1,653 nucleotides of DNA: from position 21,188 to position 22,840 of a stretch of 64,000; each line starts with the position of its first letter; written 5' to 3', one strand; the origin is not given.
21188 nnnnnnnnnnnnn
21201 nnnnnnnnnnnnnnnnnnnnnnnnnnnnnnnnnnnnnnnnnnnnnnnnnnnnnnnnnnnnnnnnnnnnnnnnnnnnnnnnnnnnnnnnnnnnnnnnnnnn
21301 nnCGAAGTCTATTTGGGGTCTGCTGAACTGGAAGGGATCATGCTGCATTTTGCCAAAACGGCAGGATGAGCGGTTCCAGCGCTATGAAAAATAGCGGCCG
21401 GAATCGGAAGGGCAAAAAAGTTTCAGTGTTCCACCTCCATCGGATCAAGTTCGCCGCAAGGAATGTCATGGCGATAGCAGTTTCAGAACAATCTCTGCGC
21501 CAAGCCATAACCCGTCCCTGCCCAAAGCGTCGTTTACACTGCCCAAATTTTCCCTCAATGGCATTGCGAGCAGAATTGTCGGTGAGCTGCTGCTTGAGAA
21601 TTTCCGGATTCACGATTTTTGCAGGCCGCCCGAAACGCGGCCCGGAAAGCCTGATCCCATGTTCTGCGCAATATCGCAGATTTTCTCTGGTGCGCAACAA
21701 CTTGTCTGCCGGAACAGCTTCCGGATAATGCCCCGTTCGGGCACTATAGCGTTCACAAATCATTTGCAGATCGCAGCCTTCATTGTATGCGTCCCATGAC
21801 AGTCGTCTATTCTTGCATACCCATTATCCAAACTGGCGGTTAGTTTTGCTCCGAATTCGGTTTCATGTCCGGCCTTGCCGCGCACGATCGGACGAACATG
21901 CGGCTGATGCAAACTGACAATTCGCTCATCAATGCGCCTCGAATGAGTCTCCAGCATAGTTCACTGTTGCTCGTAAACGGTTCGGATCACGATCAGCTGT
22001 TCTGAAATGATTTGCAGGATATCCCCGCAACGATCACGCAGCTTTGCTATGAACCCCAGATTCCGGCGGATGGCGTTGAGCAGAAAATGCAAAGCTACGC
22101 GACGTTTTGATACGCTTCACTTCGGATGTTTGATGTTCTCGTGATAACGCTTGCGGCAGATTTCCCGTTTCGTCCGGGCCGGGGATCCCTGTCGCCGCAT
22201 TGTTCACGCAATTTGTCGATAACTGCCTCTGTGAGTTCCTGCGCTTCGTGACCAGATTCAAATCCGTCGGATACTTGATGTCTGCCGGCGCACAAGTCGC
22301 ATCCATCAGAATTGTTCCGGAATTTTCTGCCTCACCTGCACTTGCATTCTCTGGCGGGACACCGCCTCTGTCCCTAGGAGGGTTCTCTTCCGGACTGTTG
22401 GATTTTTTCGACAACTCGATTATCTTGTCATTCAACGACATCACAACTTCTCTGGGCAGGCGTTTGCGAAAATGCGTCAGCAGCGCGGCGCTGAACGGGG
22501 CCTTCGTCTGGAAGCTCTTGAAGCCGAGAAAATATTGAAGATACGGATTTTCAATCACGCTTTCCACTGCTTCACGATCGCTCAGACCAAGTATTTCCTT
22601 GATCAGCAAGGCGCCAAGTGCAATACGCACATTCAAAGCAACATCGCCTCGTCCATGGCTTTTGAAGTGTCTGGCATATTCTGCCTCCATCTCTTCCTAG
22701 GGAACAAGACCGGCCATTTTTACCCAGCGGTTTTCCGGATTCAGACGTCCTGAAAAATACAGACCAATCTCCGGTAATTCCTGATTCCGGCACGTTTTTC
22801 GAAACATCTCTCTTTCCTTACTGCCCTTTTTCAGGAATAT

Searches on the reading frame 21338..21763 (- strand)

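Call 15: search_protein_families(library=pfam, proteins=[window:21338-21763:-])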
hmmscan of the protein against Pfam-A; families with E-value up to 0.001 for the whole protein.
window:21338-21763:- (141 aa): 1 family
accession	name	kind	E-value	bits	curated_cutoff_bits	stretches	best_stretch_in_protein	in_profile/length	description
PF13586.12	DDE_Tnp_1_2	-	3.4e-21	75.9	29.2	1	18-106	2-85/86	Transposase DDE domain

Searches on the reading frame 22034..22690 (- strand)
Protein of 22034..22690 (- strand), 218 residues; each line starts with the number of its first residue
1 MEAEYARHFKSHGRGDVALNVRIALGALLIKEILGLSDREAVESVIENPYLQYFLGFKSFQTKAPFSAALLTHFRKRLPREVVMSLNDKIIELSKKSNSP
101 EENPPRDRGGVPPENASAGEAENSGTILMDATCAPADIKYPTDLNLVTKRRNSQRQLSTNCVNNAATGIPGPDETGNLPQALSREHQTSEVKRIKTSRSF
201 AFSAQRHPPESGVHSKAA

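Call 15: search_protein_families(library=pfam, proteins=[window:22034-22690:-])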
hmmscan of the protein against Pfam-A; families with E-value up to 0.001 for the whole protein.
window:22034-22690:- (218 aa): 1 family
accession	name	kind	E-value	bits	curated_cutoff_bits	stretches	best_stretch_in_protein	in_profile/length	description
PF05598.16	DUF772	-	1.9e-14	53.9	23.1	1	18-80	4-66/74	Transposase domain (DUF772)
